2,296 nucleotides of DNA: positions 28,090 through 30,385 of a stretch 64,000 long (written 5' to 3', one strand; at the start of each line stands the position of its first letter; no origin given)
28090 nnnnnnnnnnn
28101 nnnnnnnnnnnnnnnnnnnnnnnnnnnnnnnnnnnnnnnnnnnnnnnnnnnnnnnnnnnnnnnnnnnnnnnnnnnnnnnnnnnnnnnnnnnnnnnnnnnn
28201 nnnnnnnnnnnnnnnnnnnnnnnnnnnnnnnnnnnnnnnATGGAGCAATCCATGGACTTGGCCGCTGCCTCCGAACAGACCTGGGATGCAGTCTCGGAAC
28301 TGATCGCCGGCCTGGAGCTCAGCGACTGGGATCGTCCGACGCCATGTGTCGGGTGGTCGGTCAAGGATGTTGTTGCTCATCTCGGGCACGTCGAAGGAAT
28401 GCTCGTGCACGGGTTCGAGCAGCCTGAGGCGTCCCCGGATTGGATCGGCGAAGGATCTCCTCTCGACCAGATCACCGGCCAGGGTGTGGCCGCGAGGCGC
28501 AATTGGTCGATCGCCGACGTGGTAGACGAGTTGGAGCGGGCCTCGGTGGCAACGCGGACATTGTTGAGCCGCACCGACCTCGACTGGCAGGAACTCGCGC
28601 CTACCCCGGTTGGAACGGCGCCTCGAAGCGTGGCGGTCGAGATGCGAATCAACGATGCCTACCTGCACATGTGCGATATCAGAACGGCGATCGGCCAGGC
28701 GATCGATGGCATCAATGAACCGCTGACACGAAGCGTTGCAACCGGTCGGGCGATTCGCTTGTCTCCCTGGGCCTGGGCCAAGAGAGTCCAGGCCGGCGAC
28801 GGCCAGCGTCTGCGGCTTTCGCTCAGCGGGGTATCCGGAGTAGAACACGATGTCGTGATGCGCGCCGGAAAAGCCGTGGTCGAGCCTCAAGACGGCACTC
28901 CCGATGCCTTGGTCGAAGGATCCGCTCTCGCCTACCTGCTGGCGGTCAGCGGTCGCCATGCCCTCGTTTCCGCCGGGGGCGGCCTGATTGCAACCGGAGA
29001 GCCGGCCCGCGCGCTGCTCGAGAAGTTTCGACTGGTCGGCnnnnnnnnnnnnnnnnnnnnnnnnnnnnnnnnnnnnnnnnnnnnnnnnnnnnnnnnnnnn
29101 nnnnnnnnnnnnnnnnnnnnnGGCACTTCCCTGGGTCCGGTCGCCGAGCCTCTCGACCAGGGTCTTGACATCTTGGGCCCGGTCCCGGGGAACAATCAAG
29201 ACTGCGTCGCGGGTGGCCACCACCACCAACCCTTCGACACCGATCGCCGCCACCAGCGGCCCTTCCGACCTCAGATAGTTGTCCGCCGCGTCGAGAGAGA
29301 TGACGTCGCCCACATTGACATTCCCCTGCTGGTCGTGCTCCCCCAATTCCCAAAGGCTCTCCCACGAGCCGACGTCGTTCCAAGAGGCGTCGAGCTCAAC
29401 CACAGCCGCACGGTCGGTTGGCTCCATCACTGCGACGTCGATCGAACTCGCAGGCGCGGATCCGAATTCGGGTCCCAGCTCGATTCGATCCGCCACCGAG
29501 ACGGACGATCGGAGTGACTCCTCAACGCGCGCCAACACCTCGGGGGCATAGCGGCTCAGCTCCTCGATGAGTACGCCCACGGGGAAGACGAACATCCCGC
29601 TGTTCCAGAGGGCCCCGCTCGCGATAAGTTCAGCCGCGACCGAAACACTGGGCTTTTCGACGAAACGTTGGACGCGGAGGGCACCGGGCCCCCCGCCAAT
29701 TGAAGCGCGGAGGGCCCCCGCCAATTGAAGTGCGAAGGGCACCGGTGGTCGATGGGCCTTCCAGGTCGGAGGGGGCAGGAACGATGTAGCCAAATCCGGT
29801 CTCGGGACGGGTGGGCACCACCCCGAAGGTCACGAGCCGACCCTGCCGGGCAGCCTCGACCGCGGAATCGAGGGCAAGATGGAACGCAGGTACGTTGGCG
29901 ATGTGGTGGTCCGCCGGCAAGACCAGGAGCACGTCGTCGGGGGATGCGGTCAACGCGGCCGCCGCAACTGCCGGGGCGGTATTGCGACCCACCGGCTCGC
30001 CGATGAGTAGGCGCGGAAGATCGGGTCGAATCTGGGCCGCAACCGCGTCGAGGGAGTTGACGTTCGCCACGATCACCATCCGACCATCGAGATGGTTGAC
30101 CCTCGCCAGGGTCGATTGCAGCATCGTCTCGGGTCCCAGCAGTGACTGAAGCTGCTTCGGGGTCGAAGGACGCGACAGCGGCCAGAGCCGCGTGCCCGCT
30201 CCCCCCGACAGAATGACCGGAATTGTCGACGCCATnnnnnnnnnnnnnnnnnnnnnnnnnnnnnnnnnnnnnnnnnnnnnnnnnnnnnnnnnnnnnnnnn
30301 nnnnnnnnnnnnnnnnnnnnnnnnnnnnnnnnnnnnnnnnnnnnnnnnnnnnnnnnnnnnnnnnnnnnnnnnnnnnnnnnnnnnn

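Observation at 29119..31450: GT78-type mannosylglycerate synthase divergently paired with manC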

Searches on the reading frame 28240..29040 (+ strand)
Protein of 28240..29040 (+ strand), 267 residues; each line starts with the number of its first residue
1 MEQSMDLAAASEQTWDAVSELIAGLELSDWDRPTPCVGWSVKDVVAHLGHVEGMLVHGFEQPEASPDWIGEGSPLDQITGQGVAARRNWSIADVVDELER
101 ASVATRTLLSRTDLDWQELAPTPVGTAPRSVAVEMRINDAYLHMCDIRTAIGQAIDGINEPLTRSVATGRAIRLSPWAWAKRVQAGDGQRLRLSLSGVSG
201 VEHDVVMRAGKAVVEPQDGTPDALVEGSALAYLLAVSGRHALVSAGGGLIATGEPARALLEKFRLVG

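Call 3: search_protein_families(library=pfam, proteins=[window:28240-29040:+], max_evalue=0.01)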
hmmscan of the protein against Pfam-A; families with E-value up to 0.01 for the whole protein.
window:28240-29040:+ (267 aa): 4 families
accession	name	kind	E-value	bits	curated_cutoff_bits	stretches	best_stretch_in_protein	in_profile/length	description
PF11716.13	MDMPI_N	-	1e-12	49.4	24.2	1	13-148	3-140/140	Mycothiol maleylpyruvate isomerase N-terminal domain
PF12867.12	DinB_2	-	2.2e-08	35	24.8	1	12-130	3-103/128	DinB superfamily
PF04978.18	MST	-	1.3e-05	26.2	27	1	12-145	7-130/149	Mycothiol-S-transferase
PF07398.16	MDMPI_C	-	0.0092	17.1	29.5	1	156-258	5-88/90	MDMPI C-terminal domain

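Call 6: search_protein_families(library=ncbifam, proteins=[window:28240-29040:+], max_evalue=0.01)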
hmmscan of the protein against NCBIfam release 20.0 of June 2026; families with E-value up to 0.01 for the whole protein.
window:28240-29040:+ (267 aa): 3 families
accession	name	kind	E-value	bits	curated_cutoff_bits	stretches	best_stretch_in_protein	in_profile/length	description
TIGR03083.1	TIGR03083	domain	3.4e-17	63.4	50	1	13-239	4-202/202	maleylpyruvate isomerase family mycothiol-dependent enzyme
TIGR03086.1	TIGR03086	subfamily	8.7e-11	42.1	83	1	14-155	4-130/180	TIGR03086 family metal-binding protein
TIGR03084.1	TIGR03084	hypoth_equivalog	2.9e-08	33.6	247.95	1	14-200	10-192/253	TIGR03084 family metal-binding protein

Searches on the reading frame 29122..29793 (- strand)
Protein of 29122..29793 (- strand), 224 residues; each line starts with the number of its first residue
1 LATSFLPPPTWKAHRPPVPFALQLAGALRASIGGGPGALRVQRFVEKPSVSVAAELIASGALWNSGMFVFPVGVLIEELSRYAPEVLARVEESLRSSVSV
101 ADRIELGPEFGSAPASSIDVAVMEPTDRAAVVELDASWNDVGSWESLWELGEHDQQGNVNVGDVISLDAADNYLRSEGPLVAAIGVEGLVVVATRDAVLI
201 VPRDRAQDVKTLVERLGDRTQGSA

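Call 3: search_protein_families(library=pfam, proteins=[window:29122-29793:-], max_evalue=0.01)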
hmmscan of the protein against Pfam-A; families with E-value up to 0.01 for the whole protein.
window:29122-29793:- (224 aa): 2 families
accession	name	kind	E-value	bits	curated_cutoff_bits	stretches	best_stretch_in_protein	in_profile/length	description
PF22640.1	ManC_GMP_beta-helix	-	5.6e-18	65.1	27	1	162-216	1-55/55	MannoseP isomerase/GMP-like beta-helix domain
PF00483.29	NTP_transferase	-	3.6e-12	46.8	21.2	1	39-156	155-244/245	Nucleotidyl transferase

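Call 6: search_protein_families(library=ncbifam, proteins=[window:29122-29793:-], max_evalue=0.01)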
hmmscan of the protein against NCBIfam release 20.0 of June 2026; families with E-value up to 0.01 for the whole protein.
window:29122-29793:- (224 aa): 2 families
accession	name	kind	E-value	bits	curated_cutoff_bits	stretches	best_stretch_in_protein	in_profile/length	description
TIGR01479.1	GMP_PMI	equivalog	4.7e-60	203.7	372.95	1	37-218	164-347/467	mannose-1-phosphate guanylyltransferase/mannose-6-phosphate isomerase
NF012004.0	PRK15460.1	equivalog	6.6e-49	166.9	859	1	38-216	175-355/478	mannose-1-phosphate guanyltransferase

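Call 55: find_homologous_proteins(query=window:29122-29793:-, max_evalue=1e-40)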
Query window:29122-29793:- (224 aa): 140 proteins with E <= 1e-40 among 8000 candidates; the best 120 are listed.
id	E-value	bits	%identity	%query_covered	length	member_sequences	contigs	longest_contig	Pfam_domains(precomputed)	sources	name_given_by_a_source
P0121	1.1e-115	403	96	89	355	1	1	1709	PF00483.30,PF22640.2,PF12804.14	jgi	jgi:mannose-1-phosphate guanylyltransferase/mannose-6-phosphate isomerase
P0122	1.4e-92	327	100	71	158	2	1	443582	PF22640.2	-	-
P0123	2.0e-82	294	76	81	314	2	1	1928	PF00483.30,PF22640.2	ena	-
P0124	3.5e-81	290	74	82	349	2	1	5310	PF00483.30,PF22640.2,PF12804.14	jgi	jgi:mannose-1-phosphate guanylyltransferase/mannose-6-phosphate isomerase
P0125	2.7e-80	287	70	86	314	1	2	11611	PF00483.30,PF22640.2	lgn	-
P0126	4.4e-80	286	71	83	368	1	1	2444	PF00483.30,PF22640.2,PF12804.14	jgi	jgi:mannose-1-phosphate guanylyltransferase / mannose-6-phosphate isomerase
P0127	1.4e-79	285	72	81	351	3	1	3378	PF00483.30,PF22640.2,PF12804.14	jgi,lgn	-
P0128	1.8e-79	284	76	78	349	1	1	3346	PF00483.30,PF22640.2,PF12804.14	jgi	jgi:mannose-1-phosphate guanylyltransferase/mannose-6-phosphate isomerase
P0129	3.0e-79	284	71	84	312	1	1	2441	PF00483.30,PF22640.2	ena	-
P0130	3.0e-79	284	71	84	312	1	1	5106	PF00483.30,PF22640.2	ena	-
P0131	8.9e-79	282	72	81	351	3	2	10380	PF00483.30,PF22640.2,PF12804.14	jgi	jgi:mannose-1-phosphate guanylyltransferase/mannose-6-phosphate isomerase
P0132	1.9e-78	281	76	78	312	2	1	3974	PF00483.30,PF22640.2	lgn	-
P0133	3.2e-78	280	68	85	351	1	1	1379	PF00483.30,PF22640.2,PF12804.14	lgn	-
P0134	1.5e-77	278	72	81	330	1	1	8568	PF00483.30,PF22640.2,PF12804.14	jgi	jgi:mannose-1-phosphate guanylyltransferase/mannose-6-phosphate isomerase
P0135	2.6e-77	277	71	81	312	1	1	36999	PF00483.30,PF22640.2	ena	-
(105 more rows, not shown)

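Call 57: find_encoding_contigs(protein=P0121, flank=2000, max_places=3)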
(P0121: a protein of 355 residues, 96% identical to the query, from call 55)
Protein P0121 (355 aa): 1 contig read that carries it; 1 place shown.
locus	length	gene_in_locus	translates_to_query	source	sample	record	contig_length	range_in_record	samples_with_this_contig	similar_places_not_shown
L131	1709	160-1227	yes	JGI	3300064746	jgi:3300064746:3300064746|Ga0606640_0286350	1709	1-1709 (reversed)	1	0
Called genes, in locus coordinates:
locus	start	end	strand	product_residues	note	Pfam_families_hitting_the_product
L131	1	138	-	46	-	?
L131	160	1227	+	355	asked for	PF00483:NTP_transferase, PF12804:NTP_transf_3, PF22640:ManC_GMP_beta-helix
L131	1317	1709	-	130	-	?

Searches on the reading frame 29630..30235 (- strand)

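Call 3: search_protein_families(library=pfam, proteins=[window:29630-30235:-], max_evalue=0.01)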
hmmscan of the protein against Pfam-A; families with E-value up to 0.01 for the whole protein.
window:29630-30235:- (201 aa): 2 families
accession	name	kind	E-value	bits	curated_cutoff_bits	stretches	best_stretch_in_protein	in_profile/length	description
PF00483.29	NTP_transferase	-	1.7e-26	93.7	21.2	1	6-153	2-151/245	Nucleotidyl transferase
PF12804.13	NTP_transf_3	-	1.8e-08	35.2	27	1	7-113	2-99/160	MobA-like NTP transferase domain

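Call 6: search_protein_families(library=ncbifam, proteins=[window:29630-30235:-], max_evalue=0.01)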
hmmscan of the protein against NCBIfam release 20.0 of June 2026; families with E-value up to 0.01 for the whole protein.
window:29630-30235:- (201 aa): 7 families
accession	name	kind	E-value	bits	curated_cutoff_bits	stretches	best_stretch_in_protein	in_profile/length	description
TIGR01479.1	GMP_PMI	equivalog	2.4e-44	151.9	372.95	1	5-154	2-158/467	mannose-1-phosphate guanylyltransferase/mannose-6-phosphate isomerase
NF012004.0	PRK15460.1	equivalog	1.4e-36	126.2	859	1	4-152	6-162/478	mannose-1-phosphate guanyltransferase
NF010933.0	PRK14353.1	equivalog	3.7e-07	29.1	505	1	4-154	6-149/453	bifunctional UDP-N-acetylglucosamine diphosphorylase/glucosamine-1-phosphate N-acetyltransferase GlmU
TIGR01173.1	glmU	equivalog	7.6e-06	25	366.85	1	7-153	4-140/452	bifunctional UDP-N-acetylglucosamine diphosphorylase/glucosamine-1-phosphate N-acetyltransferase GlmU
TIGR03992.1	Arch_glmU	subfamily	2.1e-05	23.6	292.1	1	7-142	4-141/393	bifunctional sugar-1-phosphate nucleotidylyltransferase/acetyltransferase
NF010932.0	PRK14352.1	equivalog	2.5e-05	23.2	611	1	4-119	7-120/488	bifunctional UDP-N-acetylglucosamine diphosphorylase/glucosamine-1-phosphate N-acetyltransferase GlmU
NF010936.0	PRK14356.1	equivalog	0.00072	18.6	666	1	5-129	7-127/456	bifunctional UDP-N-acetylglucosamine diphosphorylase/glucosamine-1-phosphate N-acetyltransferase GlmU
